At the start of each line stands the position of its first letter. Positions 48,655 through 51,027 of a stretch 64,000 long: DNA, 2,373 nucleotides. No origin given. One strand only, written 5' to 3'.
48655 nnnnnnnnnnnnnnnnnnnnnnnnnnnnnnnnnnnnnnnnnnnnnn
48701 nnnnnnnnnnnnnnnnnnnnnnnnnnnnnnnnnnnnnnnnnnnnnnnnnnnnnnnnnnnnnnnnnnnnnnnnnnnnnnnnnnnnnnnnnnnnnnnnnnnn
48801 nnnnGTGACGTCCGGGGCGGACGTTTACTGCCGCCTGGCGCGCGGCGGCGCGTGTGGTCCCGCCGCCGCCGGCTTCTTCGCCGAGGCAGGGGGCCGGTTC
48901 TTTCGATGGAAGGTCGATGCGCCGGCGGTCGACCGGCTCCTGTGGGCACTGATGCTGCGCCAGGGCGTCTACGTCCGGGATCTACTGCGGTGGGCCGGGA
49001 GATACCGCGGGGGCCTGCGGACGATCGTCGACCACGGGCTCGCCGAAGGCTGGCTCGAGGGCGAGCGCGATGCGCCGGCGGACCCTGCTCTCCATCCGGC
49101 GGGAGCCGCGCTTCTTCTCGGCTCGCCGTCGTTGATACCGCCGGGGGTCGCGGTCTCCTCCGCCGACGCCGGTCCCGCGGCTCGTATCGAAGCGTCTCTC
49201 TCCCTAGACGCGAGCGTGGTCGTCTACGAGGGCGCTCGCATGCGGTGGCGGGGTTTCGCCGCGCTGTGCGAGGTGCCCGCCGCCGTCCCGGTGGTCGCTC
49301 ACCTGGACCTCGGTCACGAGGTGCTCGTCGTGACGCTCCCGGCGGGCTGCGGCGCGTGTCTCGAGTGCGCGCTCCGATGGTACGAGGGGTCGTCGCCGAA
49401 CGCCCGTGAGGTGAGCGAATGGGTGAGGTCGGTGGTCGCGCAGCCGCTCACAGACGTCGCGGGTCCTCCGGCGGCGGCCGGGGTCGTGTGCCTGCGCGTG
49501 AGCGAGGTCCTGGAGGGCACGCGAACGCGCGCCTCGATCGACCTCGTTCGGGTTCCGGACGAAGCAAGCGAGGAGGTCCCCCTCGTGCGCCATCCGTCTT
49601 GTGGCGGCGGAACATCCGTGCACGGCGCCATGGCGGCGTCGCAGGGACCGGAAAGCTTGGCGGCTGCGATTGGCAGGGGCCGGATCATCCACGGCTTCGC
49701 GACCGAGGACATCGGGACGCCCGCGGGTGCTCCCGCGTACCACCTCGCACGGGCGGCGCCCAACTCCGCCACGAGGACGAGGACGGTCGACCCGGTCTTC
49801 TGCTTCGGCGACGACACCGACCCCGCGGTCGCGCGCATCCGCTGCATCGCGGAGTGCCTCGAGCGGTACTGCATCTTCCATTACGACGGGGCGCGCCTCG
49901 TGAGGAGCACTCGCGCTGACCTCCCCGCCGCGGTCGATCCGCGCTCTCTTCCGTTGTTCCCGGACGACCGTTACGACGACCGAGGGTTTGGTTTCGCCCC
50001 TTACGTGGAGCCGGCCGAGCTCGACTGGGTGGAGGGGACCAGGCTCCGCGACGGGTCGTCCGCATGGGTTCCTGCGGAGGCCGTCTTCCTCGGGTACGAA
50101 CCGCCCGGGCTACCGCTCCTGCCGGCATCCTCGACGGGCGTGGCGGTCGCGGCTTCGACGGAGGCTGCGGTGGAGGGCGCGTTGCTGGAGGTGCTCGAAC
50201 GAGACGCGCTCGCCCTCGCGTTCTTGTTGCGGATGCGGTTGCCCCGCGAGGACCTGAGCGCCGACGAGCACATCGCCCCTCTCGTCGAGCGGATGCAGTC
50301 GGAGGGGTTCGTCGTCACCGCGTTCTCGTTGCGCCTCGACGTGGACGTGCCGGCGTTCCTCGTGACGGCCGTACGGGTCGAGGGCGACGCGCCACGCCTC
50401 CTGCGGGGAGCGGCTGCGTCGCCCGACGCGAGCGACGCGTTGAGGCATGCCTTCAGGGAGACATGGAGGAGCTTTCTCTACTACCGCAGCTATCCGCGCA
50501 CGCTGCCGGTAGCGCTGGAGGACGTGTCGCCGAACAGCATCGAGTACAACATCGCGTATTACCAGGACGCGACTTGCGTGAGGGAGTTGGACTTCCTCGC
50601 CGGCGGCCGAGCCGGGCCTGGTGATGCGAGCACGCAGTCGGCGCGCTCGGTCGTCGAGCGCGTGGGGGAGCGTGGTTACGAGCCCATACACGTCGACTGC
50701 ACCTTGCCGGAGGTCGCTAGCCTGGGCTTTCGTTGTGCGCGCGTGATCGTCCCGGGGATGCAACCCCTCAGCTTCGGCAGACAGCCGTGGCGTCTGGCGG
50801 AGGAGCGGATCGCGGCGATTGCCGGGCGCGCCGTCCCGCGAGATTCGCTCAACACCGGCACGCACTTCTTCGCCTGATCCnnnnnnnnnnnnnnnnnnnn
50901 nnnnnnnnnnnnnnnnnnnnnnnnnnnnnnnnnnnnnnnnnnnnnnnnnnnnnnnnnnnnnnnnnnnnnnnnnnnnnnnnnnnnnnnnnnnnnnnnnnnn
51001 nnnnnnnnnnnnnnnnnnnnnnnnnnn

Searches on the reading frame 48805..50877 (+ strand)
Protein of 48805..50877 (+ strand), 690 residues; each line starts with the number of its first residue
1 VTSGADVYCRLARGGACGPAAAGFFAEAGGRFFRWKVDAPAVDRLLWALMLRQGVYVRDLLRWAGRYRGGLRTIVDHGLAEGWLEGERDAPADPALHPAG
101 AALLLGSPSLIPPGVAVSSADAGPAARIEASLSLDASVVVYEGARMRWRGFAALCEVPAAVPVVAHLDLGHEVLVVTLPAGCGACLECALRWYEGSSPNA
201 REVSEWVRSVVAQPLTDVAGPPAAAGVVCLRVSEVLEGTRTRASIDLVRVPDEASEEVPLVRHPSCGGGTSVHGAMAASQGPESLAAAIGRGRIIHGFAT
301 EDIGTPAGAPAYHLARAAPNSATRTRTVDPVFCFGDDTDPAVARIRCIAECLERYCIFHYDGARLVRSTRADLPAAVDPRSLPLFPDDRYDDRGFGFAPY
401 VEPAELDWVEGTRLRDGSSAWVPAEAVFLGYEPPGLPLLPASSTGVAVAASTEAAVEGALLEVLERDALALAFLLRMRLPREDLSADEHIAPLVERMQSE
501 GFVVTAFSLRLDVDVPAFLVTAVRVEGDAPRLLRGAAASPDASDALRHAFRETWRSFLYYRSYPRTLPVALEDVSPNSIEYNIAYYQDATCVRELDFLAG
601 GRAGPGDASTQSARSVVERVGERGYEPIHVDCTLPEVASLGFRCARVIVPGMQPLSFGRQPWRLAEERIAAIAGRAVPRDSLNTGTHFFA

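Call 3: search_protein_families(library=pfam, proteins=[window:48805-50877:+])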
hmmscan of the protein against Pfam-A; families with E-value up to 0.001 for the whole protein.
window:48805-50877:+ (690 aa): 1 family
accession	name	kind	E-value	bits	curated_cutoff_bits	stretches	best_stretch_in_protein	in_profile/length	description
PF02624.21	YcaO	-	1.6e-59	202.3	25.7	1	337-653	4-325/325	YcaO cyclodehydratase, ATP-ad Mg2+-binding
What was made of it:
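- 48805..50877 (+): 690-aa YcaO with a fused N-terminal peptide-clamp/E1-like half. Pfam YcaO 202 bits (call 3).
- Checked: Downstream genes are a class I SAM methyltransferase (47201-48007), a nitroreductase-family protein (48004-48804) and a 690-aa YcaO (48805-50877) (call 3).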

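Call 5: find_homologous_proteins(query=window:48805-50877:+)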
Query window:48805-50877:+ (690 aa): 3 proteins with E <= 0.001 among 8000 candidates.
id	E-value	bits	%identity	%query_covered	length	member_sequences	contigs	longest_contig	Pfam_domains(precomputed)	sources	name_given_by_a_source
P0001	0.0e+0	1548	100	100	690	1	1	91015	PF02624.22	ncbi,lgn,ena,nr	ncbi:MAG TPA: YcaO-like family protein [Actinomycetota bacterium]|nr:YcaO-like family protein [Actin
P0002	2.6e-117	411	38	97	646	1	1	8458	PF02624.22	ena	-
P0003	3.1e-10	57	34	22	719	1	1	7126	PF02624.22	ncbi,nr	ncbi:MAG TPA: YcaO-like family protein [Conexibacter sp.]|nr:YcaO-like family protein [Conexibacter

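Call 7: find_encoding_contigs(protein=P0002, flank=10000)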
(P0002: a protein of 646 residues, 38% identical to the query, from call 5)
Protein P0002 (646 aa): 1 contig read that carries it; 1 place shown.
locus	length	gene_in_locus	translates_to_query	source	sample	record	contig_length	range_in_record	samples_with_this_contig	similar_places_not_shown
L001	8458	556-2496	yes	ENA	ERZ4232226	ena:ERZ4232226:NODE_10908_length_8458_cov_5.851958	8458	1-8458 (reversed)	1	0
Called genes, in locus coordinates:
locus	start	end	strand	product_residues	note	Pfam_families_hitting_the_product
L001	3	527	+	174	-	?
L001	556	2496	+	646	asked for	PF02624:YcaO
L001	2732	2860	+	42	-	-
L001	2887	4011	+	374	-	PF00296:Bac_luciferase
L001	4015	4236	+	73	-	PF00550:PP-binding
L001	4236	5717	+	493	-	PF00501:AMP-binding, PF13193:AMP-binding_C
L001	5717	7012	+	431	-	PF07478:Dala_Dala_lig_C (weak), PF13535:ATP-grasp_4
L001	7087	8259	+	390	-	PF01546:Peptidase_M20, PF07687:M20_dimer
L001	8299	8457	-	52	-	?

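Call 8: find_encoding_contigs(protein=P0003, flank=10000)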
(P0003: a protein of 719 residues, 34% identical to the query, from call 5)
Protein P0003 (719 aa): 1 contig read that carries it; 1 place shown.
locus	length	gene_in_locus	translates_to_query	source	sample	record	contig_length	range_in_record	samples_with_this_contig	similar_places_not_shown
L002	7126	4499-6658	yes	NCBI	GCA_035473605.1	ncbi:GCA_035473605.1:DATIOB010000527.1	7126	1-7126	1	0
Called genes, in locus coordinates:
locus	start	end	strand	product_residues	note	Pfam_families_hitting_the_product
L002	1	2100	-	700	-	PF03412:Peptidase_C39, PF00664:ABC_membrane, PF00005:ABC_tran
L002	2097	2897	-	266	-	PF25997:BSH_YhbJ (weak)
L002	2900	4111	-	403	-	PF13433:Peripla_BP_5, PF13458:Peripla_BP_6, PF01094:ANF_receptor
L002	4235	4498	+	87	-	PF02979:NHase_alpha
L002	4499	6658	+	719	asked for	PF02624:YcaO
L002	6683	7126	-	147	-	PF13575:DUF4135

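Call 24: search_protein_families(library=ncbifam, proteins=[window:48805-50877:+], max_evalue=0.01)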
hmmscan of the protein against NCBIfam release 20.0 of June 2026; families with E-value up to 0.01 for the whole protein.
window:48805-50877:+ (690 aa): 4 families
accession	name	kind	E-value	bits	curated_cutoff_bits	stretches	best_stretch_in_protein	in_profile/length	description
TIGR03604.1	TOMM_cyclo_SagD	subfamily_domain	1.1e-60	205.5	219.25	1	342-672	8-355/377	thiazole/oxazole-forming peptide maturase, SagD family component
TIGR03266.1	methan_mark_1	equivalog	5.4e-16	58.5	365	1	336-552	58-264/376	YcaO-related McrA-glycine thioamidation protein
TIGR00702.1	TIGR00702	domain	3.6e-13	49.3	75.65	1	404-522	114-236/377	YcaO-type kinase domain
TIGR03882.1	cyclo_dehyd_2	equivalog_domain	0.0014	18.9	36.9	1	180-266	24-112/164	TOMM precursor leader peptide-binding protein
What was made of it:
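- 48805..50877 (+): TIGR03604 scores 205.5 bits against a cutoff of 219 (call 24).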

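Call 25: search_solved_structures(query=window:48805-50877:+, max_evalue=1)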
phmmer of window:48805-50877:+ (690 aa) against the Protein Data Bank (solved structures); distinct sequences matched with E-value up to 1: 5.
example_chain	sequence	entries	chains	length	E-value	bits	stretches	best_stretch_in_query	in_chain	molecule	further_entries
4bs9_A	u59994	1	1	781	5.5e-11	44.5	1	275-654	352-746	TRUD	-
7u58_A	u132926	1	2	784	1.7e-08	36.3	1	346-553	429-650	MusD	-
4v1t_A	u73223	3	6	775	9.2e-08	33.9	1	341-555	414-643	LYND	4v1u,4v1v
6pe3_A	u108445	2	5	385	7.5e-07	30.9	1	375-519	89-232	Uncharacterized protein MJ1094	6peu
6ci7_A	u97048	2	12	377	6.4e-06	27.8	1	401-556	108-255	YcaO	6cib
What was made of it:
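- On Cyanobactin pathway: By sequence the relation is distant: phmmer against TruD gives E = 5.5e-11 (call 25).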

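Call 26: search_protein_representatives(protein=window:48805-50877:+)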
Query: 690 residues. Proteins with E-value up to 0.001 (for the whole library): 5605; up to 1e-10: 2580; up to 1e-30: 26. The best 150 are listed.
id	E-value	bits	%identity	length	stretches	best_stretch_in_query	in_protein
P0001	0.0e+00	1547.9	100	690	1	1-690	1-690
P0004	2.0e-147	508.8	43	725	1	6-689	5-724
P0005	9.1e-98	344.6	37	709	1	16-682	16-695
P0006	3.3e-84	299.8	38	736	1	36-672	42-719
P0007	1.1e-79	284.9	38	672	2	137-682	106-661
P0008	4.9e-70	253.0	32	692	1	23-671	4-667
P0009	2.5e-58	214.2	31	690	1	13-689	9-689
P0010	5.2e-44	166.9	32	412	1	307-689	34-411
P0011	1.4e-39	152.3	33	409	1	310-677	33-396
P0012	1.9e-37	145.2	32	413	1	340-668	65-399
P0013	5.8e-35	137.0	31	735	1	300-671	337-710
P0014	4.4e-34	134.1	57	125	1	1-114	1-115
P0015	5.3e-34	133.9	34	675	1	301-671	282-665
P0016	1.5e-33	132.3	35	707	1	336-669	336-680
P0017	4.8e-33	130.7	30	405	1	311-670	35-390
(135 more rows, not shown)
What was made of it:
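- Tried and rejected: The exhaustive HMMER search was needed to find the family (call 26).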

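Call 27: find_encoding_contigs(protein=P0004, flank=10000)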
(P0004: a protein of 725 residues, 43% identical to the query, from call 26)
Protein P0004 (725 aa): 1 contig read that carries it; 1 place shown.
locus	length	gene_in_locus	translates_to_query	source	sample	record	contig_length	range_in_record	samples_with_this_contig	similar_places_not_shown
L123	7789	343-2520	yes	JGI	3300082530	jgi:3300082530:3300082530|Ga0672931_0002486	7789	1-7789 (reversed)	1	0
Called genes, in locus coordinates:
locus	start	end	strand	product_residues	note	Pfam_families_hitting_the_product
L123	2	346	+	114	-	?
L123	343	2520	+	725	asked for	PF02624:YcaO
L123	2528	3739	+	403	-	PF01546:Peptidase_M20, PF07687:M20_dimer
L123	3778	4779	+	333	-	PF08541:ACP_syn_III_C (faint)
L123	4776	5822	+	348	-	PF00296:Bac_luciferase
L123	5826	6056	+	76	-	PF00550:PP-binding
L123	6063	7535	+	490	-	PF00501:AMP-binding, PF13193:AMP-binding_C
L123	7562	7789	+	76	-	?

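Call 28: find_encoding_contigs(protein=P0005, flank=10000)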
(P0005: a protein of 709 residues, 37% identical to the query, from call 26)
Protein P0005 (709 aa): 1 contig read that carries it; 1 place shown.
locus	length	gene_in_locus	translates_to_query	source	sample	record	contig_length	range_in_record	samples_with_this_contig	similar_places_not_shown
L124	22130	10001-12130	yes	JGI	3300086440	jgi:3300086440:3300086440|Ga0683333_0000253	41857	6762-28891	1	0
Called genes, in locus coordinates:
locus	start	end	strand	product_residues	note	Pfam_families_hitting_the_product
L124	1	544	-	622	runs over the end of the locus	PF09587:PGA_cap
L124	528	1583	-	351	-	-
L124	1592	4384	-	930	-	PF01326:PPDK_N, PF27448:Rph_4th, PF00391:PEP-utilizers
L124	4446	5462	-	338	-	PF00891:Methyltransf_2, PF02353:CMAS (weak), PF05175:MTS, PF13489:Methyltransf_23, PF08241:Methyltransf_11, PF08242:Methyltransf_12, PF13649:Methyltransf_25, PF13847:Methyltransf_31, +1 more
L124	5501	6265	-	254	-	-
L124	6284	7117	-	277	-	-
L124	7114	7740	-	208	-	PF01965:DJ-1_PfpI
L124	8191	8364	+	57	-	-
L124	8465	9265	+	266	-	PF01209:Ubie_methyltran (weak), PF05175:MTS (weak), PF13489:Methyltransf_23, PF08241:Methyltransf_11, PF08242:Methyltransf_12, PF13649:Methyltransf_25, PF13847:Methyltransf_31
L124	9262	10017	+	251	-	PF00881:Nitroreductase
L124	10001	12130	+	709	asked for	PF02624:YcaO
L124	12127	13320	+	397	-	PF01546:Peptidase_M20, PF07687:M20_dimer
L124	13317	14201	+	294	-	PF00701:DHDPS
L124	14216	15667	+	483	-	PF00501:AMP-binding (weak), PF14535:AMP-binding_C_2 (faint)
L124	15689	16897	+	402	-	PF01073:3Beta_HSD (weak), PF01370:Epimerase, PF02719:Polysacc_synt_2 (faint), PF04321:RmlD_sub_bind (faint), PF07993:NAD_binding_4, PF16363:GDP_Man_Dehyd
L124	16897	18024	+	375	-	PF12704:MacB_PCD, PF02687:FtsX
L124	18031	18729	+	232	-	PF00005:ABC_tran, PF13304:AAA_21 (faint)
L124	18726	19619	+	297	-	-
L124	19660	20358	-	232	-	PF02557:VanY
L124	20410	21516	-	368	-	PF08495:FIST, PF10442:FIST_C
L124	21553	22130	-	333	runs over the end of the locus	PF00487:FA_desaturase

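Call 33: find_encoding_contigs(protein=P0006, flank=10000)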
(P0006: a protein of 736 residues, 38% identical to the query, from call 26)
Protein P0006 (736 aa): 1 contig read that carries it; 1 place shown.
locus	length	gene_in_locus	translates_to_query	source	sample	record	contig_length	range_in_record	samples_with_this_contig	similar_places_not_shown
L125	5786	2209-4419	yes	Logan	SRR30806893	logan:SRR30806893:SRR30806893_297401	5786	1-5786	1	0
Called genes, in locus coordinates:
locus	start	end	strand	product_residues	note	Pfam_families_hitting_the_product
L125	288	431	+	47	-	-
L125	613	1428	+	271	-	PF01209:Ubie_methyltran, PF08241:Methyltransf_11 (weak), PF08242:Methyltransf_12 (weak), PF13649:Methyltransf_25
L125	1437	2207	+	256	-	PF00881:Nitroreductase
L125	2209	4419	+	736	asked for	PF02624:YcaO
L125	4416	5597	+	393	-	PF01546:Peptidase_M20, PF07687:M20_dimer (weak)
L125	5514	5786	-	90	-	?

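Call 34: find_encoding_contigs(protein=P0007, flank=10000)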
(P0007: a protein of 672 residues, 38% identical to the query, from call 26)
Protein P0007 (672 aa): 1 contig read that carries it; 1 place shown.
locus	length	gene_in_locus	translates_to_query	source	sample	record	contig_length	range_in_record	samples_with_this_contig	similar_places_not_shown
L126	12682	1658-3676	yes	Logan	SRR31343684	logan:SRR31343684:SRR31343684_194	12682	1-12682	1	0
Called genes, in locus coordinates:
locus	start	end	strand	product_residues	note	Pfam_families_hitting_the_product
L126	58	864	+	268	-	PF13489:Methyltransf_23, PF13847:Methyltransf_31 (weak), PF08241:Methyltransf_11, PF08242:Methyltransf_12, PF13649:Methyltransf_25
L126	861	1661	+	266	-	PF00881:Nitroreductase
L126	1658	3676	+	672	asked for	PF02624:YcaO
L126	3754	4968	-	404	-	PF01546:Peptidase_M20, PF07687:M20_dimer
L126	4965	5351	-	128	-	PF14552:Tautomerase_2, PF01361:Tautomerase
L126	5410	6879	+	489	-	PF00501:AMP-binding, PF13193:AMP-binding_C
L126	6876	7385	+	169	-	PF01613:Flavin_Reduct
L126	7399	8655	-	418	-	PF00817:IMS, PF11798:IMS_HHH (weak), PF11799:IMS_C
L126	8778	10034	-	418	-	-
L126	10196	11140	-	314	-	PF07848:PaaX, PF20803:PaaX_M, PF08223:PaaX_C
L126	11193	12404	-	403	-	PF01594:AI-2E_transport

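Call 35: find_encoding_contigs(protein=P0008, flank=10000)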
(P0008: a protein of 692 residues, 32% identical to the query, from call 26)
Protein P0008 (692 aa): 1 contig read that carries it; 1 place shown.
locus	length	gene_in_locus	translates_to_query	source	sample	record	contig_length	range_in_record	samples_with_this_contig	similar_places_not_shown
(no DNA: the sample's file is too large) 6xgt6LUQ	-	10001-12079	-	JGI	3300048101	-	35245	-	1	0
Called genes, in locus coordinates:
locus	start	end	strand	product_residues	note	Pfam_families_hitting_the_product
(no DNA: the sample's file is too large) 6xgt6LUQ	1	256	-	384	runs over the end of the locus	?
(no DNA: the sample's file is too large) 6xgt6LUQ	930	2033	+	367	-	-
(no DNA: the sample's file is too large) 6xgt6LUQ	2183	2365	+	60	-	-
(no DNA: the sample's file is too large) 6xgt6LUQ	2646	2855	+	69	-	-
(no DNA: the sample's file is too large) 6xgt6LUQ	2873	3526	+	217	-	-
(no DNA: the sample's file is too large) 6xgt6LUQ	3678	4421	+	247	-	PF13160:DUF3995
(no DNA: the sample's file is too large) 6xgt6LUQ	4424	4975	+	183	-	PF00440:TetR_N (weak)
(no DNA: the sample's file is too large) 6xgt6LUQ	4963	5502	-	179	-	PF04343:DUF488, PF22751:DUF488-N3a (weak)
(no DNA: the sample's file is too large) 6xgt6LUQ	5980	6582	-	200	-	-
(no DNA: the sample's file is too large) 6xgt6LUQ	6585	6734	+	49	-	-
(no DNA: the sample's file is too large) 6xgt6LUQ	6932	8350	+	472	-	-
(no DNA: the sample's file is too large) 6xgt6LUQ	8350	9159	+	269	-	PF01209:Ubie_methyltran, PF13489:Methyltransf_23 (weak), PF13649:Methyltransf_25, PF13847:Methyltransf_31 (faint), PF08241:Methyltransf_11, PF08242:Methyltransf_12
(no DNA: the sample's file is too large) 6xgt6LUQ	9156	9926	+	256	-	PF00881:Nitroreductase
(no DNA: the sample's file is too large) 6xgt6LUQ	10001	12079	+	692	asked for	PF02624:YcaO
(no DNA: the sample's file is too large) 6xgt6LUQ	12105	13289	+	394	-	PF01546:Peptidase_M20, PF07687:M20_dimer (weak)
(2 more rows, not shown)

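Call 36: find_encoding_contigs(protein=P0009, flank=10000)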
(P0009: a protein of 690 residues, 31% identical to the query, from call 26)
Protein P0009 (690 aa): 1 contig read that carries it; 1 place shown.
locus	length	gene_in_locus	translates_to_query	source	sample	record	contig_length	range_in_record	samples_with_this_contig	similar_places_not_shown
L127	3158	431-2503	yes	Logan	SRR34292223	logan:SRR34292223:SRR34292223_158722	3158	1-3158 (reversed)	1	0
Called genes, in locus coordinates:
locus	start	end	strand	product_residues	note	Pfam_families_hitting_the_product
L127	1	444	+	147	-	?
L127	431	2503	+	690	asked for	PF02624:YcaO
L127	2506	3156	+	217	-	?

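Call 45: find_homologous_proteins(query=A1, max_evalue=1e-30)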
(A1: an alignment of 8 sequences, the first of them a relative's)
Query A1 (8 sequences) (690 aa, profile of the alignment): 2 proteins with E <= 1e-30 among 8000 candidates.
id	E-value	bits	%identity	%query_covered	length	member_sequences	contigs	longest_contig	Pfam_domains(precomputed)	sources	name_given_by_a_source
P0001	2.1e-274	930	100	100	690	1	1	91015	PF02624.22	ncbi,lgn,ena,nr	ncbi:MAG TPA: YcaO-like family protein [Actinomycetota bacterium]|nr:YcaO-like family protein [Actin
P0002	1.0e-257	875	38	97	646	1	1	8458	PF02624.22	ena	-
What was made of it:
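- Tried and rejected: Word-indexed search with the YcaO, alone or as a profile: only the query itself, P0002 and one distant hit (calls 5, 45).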

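Call 46: find_encoding_contigs(protein=P0014, flank=10000)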
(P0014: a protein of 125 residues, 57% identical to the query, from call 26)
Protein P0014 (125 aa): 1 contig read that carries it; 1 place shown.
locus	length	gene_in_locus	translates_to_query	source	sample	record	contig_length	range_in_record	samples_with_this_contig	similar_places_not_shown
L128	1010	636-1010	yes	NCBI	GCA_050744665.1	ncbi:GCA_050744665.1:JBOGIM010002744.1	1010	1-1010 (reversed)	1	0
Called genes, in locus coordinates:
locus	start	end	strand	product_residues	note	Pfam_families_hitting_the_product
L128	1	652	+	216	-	PF00881:Nitroreductase (weak)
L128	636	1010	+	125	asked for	?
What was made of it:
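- The four family loci without such an ORF (L123, L126, L127, L128) are cut off inside or just upstream of the methyltransferase or nitroreductase gene (calls 27, 34, 36, 46).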

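Call 64: search_solved_structures(query=window:48805-50877:+, max_evalue=1e-8, show_alignments=1)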
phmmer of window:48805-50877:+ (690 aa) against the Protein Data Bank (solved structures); distinct sequences matched with E-value up to 1e-8: 1.
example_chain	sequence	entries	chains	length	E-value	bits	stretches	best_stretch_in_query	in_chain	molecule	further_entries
4bs9_A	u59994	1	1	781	5.5e-11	44.5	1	275-654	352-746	TRUD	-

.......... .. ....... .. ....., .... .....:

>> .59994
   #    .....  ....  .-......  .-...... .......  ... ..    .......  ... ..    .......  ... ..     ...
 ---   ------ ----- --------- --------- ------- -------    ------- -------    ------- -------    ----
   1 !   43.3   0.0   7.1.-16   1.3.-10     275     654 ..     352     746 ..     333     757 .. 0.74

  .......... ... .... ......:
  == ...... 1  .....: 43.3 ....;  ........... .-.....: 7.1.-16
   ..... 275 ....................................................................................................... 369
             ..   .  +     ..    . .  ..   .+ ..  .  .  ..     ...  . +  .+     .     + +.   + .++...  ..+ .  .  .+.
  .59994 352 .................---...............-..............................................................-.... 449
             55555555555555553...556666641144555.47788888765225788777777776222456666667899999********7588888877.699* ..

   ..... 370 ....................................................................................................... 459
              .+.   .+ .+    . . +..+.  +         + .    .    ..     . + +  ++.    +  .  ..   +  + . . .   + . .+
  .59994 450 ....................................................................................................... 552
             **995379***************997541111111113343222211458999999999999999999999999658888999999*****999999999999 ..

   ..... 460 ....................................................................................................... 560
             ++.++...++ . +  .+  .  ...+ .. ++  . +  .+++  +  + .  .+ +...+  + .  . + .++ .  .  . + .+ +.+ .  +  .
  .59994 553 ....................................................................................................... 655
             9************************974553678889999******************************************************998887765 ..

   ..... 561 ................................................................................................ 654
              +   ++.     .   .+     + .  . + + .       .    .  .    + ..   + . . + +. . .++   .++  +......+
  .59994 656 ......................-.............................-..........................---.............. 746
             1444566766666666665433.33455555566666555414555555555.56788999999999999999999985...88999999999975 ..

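Call 66: find_encoding_contigs(protein=P0010, flank=8000, max_places=3)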
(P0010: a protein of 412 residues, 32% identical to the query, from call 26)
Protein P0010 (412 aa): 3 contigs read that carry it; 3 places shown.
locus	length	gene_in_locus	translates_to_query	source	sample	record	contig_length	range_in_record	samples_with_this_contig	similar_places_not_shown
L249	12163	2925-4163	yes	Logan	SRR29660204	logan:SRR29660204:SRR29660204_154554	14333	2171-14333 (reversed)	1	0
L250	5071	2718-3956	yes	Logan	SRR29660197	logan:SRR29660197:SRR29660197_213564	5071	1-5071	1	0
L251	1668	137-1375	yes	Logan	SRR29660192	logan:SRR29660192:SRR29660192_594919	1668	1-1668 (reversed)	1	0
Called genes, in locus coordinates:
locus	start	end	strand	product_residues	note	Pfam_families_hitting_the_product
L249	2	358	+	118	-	?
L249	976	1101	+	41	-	-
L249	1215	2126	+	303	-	PF00701:DHDPS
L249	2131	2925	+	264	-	PF00881:Nitroreductase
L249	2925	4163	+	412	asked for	PF02624:YcaO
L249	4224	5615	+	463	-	PF00501:AMP-binding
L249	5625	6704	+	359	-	PF01073:3Beta_HSD, PF01370:Epimerase, PF07993:NAD_binding_4, PF13460:NAD_binding_10, PF16363:GDP_Man_Dehyd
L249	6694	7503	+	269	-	PF01209:Ubie_methyltran (weak), PF05175:MTS (weak), PF13489:Methyltransf_23 (weak), PF08241:Methyltransf_11, PF08242:Methyltransf_12, PF13649:Methyltransf_25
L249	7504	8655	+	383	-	PF01546:Peptidase_M20, PF07687:M20_dimer (weak)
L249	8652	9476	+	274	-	-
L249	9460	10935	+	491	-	PF02321:OEP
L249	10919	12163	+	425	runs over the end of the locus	PF25917:BSH_RND, PF25885:HH_EMRA, PF25963:Beta-barrel_AAEA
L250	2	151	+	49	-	?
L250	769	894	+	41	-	-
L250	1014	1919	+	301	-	PF00701:DHDPS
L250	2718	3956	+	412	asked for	PF02624:YcaO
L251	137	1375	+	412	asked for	PF02624:YcaO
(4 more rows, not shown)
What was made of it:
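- M20 amidohydrolases recur (calls 27, 28, 33-35, 66).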

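Call 70: find_encoding_contigs(protein=P0011, flank=8000, max_places=2)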
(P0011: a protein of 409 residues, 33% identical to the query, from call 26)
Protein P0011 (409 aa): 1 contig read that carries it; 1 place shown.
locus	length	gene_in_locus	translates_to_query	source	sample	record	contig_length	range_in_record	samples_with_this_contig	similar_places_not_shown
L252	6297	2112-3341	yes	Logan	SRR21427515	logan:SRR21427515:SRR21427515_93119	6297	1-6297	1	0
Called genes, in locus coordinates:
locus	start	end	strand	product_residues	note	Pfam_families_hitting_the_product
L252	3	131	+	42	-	?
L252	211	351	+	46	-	-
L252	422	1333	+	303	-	PF00701:DHDPS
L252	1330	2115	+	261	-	PF14512:TM1586_NiRdase (faint), PF00881:Nitroreductase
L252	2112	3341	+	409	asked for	PF02624:YcaO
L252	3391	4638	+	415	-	PF01071:GARS_A, PF02655:ATP-grasp_3, PF02786:CPSase_L_D2 (weak), PF13535:ATP-grasp_4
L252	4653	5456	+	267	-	PF01209:Ubie_methyltran, PF13489:Methyltransf_23, PF08241:Methyltransf_11, PF08242:Methyltransf_12, PF13649:Methyltransf_25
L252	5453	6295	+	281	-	?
